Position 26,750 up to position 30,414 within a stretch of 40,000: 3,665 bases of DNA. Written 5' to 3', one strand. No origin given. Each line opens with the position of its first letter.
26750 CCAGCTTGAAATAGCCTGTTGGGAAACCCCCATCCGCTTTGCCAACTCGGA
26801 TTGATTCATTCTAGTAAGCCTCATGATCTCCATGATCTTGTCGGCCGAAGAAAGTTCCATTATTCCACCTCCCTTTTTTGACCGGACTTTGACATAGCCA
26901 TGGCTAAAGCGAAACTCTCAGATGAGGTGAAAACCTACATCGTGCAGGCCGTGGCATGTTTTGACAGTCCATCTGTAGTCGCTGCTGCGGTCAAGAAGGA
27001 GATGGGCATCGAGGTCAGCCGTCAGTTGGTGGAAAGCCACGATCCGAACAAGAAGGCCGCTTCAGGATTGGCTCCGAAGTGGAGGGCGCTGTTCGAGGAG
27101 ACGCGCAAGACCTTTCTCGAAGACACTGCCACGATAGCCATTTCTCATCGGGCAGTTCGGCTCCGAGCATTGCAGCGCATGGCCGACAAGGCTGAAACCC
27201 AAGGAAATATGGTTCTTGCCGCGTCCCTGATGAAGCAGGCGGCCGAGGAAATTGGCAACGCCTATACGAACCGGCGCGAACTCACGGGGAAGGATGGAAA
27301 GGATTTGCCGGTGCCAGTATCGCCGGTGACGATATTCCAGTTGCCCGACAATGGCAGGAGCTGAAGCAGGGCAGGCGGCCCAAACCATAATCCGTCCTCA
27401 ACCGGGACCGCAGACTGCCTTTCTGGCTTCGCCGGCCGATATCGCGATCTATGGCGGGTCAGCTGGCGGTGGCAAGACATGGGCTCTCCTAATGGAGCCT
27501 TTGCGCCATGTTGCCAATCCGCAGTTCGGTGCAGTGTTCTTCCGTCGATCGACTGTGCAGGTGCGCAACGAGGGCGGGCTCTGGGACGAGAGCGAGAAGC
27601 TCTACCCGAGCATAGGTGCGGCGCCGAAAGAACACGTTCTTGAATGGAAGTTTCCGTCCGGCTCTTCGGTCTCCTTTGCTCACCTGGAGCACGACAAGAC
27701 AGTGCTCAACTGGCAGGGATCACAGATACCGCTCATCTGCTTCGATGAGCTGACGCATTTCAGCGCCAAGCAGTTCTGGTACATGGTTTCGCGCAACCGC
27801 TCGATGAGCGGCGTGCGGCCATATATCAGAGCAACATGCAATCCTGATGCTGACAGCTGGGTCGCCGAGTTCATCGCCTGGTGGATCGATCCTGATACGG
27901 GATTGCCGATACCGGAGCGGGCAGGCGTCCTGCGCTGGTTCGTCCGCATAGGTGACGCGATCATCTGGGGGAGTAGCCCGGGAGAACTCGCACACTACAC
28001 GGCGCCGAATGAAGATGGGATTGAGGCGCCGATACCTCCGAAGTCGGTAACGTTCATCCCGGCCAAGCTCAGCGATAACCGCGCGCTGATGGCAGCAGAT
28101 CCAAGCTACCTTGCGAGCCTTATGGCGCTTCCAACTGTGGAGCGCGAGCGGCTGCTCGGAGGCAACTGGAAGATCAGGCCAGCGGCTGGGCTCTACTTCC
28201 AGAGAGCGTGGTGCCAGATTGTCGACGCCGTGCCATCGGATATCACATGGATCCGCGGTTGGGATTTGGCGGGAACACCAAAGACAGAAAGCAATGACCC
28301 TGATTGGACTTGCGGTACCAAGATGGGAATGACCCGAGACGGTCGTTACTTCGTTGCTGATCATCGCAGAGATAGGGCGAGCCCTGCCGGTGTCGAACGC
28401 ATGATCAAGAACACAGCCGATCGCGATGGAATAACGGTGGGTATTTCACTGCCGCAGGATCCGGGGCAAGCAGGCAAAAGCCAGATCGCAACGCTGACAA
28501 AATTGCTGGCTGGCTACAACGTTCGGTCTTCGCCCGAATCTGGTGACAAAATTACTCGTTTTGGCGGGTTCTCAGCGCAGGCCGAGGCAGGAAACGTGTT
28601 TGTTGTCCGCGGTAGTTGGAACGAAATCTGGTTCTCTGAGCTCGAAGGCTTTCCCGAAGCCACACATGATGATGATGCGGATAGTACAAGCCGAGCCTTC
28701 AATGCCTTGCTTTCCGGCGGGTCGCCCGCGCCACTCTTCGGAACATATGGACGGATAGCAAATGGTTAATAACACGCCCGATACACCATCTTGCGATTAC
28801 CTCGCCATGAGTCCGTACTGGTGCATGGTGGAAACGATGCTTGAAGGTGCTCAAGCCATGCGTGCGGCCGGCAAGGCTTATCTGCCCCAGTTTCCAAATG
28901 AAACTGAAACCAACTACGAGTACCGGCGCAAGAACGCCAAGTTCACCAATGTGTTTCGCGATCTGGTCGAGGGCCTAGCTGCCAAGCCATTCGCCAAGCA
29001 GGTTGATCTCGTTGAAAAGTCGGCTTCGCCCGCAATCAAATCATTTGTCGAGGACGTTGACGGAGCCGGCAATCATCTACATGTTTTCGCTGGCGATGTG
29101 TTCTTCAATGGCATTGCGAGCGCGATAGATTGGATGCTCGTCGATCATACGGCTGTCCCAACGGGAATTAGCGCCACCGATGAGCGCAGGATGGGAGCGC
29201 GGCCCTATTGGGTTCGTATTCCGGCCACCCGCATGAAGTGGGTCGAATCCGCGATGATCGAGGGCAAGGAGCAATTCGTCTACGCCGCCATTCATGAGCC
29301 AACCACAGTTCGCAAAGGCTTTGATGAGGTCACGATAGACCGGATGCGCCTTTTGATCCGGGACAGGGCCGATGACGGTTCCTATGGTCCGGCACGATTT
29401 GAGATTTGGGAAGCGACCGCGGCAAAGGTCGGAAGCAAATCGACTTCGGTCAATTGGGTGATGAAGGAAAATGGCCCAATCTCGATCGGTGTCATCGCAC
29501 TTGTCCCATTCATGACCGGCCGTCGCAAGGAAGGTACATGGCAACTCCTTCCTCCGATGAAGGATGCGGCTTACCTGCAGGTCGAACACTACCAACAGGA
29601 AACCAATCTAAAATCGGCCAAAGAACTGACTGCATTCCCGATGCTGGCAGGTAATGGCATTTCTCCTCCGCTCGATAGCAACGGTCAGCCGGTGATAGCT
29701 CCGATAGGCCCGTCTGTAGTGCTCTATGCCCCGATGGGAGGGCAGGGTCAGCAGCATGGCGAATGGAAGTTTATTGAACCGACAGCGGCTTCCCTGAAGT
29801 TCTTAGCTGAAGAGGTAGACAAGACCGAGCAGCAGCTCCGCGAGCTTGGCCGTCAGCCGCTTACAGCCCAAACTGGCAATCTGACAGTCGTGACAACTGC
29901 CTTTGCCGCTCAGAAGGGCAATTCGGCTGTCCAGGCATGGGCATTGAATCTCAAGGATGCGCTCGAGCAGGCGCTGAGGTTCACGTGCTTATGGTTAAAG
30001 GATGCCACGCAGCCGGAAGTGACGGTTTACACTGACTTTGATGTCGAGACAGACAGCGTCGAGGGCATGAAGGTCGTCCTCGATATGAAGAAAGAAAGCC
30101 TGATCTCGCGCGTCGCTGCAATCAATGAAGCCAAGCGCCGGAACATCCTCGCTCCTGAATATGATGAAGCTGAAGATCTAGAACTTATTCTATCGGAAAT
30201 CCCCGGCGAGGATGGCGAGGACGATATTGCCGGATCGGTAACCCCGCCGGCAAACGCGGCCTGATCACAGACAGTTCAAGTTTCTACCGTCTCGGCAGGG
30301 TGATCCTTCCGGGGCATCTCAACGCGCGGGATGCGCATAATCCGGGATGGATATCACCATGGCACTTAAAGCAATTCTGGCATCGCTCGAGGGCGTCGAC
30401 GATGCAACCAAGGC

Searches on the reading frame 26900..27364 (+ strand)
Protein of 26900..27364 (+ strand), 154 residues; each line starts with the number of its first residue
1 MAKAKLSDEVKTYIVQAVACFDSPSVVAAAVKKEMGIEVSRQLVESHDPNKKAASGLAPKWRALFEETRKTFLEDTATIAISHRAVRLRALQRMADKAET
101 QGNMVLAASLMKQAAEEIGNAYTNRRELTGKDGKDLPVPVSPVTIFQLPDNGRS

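Call 13: search_protein_families(library=pfam, proteins=[window:26900-27364:+], max_evalue=0.01)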
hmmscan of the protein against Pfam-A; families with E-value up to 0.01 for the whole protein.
window:26900-27364:+ (154 aa): 1 family
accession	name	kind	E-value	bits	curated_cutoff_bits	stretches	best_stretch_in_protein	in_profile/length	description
PF10045.14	DUF2280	-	3.3e-41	140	24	1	4-104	2-102/103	Uncharacterized conserved protein (DUF2280)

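Call 14: search_protein_families(library=phrogs, proteins=[window:26900-27364:+], max_evalue=0.001)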
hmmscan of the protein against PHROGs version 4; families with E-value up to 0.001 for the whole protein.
window:26900-27364:+ (154 aa): 3 families
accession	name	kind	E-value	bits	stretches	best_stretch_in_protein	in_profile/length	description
phrog_546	-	unknown function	1.2e-50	172.7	1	4-144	2-140/162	-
phrog_35993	-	unknown function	2.6e-13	51.2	1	5-83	3-82/100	-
phrog_18741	-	unknown function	1.3e-11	45.7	1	77-134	6-63/100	-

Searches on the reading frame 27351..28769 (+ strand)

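Call 13: search_protein_families(library=pfam, proteins=[window:27351-28769:+], max_evalue=0.01)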
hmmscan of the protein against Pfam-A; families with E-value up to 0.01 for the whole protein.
window:27351-28769:+ (472 aa): 2 families
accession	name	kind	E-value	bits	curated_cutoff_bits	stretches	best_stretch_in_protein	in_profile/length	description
PF03237.21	Terminase_6N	-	8.1e-33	114.3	22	1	33-290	1-215/215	Terminase large subunit, T4likevirus-type, N-terminal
PF17289.8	Terminase_6C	-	1.4e-20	74.3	22.6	1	302-452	1-154/155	Terminase RNaseH-like domain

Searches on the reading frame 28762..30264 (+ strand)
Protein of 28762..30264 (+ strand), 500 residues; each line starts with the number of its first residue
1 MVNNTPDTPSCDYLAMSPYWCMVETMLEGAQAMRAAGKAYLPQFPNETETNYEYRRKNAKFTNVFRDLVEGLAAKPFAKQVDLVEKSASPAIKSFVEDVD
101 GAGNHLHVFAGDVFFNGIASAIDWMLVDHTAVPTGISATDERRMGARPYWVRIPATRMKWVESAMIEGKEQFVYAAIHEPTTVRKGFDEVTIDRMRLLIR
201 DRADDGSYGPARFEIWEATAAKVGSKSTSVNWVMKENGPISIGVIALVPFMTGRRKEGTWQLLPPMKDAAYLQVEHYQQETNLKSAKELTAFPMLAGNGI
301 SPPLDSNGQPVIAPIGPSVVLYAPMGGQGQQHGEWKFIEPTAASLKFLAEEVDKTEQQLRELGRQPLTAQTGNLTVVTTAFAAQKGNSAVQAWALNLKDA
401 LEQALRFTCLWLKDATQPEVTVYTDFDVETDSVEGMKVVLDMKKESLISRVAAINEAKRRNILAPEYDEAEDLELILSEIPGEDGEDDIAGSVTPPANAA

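Call 14: search_protein_families(library=phrogs, proteins=[window:28762-30264:+], max_evalue=0.001)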
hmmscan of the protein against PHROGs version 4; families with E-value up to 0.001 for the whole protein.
window:28762-30264:+ (500 aa): 1 family
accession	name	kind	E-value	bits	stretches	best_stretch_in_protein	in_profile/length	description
phrog_145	-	head and packaging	2e-91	308.2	1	3-486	7-472/493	portal protein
